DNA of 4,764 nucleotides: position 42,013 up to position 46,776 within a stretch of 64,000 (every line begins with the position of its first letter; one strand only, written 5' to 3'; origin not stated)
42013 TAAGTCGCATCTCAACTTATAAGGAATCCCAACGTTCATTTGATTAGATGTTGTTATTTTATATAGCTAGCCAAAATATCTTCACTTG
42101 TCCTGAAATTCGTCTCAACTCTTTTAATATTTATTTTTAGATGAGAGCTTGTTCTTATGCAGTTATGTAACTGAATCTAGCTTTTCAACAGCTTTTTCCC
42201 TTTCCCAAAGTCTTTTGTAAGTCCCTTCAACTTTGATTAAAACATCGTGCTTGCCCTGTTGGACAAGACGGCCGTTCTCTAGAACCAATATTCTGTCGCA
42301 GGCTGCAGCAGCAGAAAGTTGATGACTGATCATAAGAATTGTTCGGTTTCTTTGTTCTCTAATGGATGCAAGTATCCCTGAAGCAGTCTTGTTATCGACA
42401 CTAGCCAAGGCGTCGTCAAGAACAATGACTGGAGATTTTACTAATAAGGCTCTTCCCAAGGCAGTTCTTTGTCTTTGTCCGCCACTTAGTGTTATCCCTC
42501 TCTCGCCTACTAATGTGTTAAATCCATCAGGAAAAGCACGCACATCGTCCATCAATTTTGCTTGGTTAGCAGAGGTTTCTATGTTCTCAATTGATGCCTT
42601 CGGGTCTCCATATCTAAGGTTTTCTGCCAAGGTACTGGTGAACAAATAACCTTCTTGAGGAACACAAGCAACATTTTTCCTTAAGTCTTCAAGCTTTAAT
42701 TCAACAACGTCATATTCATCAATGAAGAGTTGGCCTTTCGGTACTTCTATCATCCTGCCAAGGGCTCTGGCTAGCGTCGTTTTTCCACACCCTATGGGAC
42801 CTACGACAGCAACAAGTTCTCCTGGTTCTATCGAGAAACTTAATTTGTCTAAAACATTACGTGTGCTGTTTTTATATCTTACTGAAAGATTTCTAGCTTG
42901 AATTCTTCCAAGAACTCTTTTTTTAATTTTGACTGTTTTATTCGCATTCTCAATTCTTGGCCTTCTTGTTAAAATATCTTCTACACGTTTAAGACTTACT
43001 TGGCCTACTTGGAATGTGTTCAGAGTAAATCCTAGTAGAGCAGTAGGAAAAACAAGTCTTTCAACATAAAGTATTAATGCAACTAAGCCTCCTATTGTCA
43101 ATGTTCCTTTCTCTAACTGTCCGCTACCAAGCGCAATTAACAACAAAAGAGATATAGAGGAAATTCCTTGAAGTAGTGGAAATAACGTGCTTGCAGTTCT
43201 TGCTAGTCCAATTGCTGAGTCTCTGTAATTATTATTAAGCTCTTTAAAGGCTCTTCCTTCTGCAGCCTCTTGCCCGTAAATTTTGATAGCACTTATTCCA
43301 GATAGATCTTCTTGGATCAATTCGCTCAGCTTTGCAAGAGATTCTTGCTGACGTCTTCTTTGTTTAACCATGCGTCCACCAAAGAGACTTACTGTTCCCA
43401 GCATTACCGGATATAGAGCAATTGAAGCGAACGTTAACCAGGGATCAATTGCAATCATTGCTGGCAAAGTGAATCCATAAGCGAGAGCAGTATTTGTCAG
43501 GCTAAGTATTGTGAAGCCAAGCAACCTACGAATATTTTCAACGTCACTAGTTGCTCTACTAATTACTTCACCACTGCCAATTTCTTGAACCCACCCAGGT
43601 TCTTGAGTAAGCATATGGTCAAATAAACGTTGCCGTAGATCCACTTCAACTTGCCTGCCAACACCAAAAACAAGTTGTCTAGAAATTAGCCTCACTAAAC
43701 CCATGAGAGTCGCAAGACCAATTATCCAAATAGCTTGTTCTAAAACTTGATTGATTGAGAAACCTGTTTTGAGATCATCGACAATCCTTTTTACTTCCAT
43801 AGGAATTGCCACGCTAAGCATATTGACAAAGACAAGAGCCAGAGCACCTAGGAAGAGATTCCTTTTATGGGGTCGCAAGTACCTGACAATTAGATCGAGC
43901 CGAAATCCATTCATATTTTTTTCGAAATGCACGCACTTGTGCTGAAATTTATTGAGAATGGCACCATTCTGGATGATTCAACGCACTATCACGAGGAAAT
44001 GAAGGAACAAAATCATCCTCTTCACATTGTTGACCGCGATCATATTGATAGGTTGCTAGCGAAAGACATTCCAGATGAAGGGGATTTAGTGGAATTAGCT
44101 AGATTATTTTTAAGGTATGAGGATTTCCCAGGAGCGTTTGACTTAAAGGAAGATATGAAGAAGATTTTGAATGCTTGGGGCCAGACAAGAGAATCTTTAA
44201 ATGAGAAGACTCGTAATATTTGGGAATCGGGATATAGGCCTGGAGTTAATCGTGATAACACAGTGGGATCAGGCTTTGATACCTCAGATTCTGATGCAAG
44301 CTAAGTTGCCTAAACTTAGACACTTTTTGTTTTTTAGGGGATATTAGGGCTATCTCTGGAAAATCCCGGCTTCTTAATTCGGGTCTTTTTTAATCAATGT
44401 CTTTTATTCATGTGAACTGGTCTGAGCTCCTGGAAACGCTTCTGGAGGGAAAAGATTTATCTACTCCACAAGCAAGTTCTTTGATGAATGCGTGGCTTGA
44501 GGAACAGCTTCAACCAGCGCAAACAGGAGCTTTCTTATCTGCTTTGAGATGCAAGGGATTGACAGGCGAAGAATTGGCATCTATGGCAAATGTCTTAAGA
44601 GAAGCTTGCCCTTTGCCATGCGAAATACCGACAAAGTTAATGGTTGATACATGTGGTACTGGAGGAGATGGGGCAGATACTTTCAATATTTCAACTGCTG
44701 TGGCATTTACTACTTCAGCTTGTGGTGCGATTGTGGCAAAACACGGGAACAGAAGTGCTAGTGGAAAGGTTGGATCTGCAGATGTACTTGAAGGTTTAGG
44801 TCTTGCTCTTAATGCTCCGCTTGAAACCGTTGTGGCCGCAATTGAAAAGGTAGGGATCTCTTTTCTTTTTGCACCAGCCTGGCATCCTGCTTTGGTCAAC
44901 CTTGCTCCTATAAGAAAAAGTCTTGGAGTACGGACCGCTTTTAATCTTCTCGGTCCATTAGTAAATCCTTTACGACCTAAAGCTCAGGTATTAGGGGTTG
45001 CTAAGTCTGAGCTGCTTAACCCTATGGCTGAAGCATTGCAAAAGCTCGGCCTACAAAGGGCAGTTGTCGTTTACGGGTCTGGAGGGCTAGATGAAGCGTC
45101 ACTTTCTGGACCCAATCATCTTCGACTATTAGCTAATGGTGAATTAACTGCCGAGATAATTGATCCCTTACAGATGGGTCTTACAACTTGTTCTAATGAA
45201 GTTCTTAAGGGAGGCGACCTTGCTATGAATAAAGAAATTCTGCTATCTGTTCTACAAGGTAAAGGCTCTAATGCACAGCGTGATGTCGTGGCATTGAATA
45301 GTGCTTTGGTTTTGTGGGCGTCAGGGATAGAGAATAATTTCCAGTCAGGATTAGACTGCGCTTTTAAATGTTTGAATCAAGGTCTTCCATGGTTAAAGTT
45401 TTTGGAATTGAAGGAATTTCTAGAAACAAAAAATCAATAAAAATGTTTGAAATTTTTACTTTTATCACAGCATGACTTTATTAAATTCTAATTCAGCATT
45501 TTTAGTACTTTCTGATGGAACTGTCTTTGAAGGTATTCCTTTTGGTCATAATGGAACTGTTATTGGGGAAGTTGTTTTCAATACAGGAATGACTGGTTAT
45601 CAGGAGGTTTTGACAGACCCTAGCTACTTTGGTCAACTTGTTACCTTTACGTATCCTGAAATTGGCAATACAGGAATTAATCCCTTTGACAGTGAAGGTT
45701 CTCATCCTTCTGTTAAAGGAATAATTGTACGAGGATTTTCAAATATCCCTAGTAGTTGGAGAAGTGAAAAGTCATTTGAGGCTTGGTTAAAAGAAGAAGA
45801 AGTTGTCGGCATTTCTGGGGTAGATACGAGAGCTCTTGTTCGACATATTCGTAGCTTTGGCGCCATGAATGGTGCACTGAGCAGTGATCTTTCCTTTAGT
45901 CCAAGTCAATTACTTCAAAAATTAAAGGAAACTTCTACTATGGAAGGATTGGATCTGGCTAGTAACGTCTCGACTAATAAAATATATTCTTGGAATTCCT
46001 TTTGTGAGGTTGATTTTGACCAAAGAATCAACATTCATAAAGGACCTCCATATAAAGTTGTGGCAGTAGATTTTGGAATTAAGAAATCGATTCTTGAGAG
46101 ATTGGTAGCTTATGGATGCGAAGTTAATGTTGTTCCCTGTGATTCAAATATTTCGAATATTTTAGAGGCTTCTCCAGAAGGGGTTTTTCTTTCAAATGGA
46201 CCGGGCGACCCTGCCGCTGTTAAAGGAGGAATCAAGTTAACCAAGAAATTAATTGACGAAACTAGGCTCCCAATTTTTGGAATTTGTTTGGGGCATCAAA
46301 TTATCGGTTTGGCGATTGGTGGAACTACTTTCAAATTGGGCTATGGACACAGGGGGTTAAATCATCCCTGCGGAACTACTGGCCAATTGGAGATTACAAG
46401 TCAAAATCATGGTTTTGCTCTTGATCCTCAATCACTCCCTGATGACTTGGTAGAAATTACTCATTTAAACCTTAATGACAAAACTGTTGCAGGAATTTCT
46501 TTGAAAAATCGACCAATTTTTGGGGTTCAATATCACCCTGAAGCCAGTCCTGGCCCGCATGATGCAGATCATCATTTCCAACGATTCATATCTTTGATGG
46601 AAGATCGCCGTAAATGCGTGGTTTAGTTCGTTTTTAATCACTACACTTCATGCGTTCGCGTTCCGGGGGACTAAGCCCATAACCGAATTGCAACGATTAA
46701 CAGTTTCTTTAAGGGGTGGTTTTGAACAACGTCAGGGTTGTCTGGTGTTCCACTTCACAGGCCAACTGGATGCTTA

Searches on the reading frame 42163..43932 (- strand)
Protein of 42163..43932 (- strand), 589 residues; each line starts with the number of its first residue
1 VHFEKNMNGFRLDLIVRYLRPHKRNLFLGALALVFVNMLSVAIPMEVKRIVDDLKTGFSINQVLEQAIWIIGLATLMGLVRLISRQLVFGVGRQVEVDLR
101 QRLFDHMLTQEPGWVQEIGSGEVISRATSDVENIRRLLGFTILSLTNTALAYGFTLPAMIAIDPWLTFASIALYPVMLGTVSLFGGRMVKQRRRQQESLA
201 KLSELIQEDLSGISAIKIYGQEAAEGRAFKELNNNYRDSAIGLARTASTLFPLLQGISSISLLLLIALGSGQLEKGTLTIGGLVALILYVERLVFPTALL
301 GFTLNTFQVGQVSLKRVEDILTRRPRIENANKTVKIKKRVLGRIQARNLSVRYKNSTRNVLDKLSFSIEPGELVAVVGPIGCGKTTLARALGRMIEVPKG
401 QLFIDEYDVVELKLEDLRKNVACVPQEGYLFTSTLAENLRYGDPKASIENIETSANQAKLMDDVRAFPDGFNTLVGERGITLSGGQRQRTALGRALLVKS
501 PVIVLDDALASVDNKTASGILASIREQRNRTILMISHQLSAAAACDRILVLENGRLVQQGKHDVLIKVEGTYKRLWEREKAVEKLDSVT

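Call 28: search_protein_families(library=pfam, proteins=[window:42163-43932:-], max_evalue=0.00001)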
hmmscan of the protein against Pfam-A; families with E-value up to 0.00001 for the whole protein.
window:42163-43932:- (589 aa): 2 families
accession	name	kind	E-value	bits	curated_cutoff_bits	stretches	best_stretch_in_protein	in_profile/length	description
PF00664.28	ABC_membrane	-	4.4e-44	151.6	28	1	26-294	1-271/274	ABC transporter transmembrane region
PF00005.33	ABC_tran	-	9.3e-26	91.5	25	1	361-509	1-136/137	ABC transporter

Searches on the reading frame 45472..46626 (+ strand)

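Call 28: search_protein_families(library=pfam, proteins=[window:45472-46626:+], max_evalue=0.00001)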
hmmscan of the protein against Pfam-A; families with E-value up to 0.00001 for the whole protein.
window:45472-46626:+ (384 aa): 3 families
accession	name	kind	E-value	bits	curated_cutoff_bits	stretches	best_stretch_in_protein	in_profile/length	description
PF00988.28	CPSase_sm_chain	-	3.3e-52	176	27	1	11-135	1-125/126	Carbamoyl-phosphate synthase small chain, CPSase domain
PF00117.34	GATase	-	9.1e-51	172.7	22.8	1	198-374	2-189/190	Glutamine amidotransferase class-I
PF07722.19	Peptidase_C26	-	3.9e-08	33.8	20.5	0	255-321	96-160/219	Peptidase C26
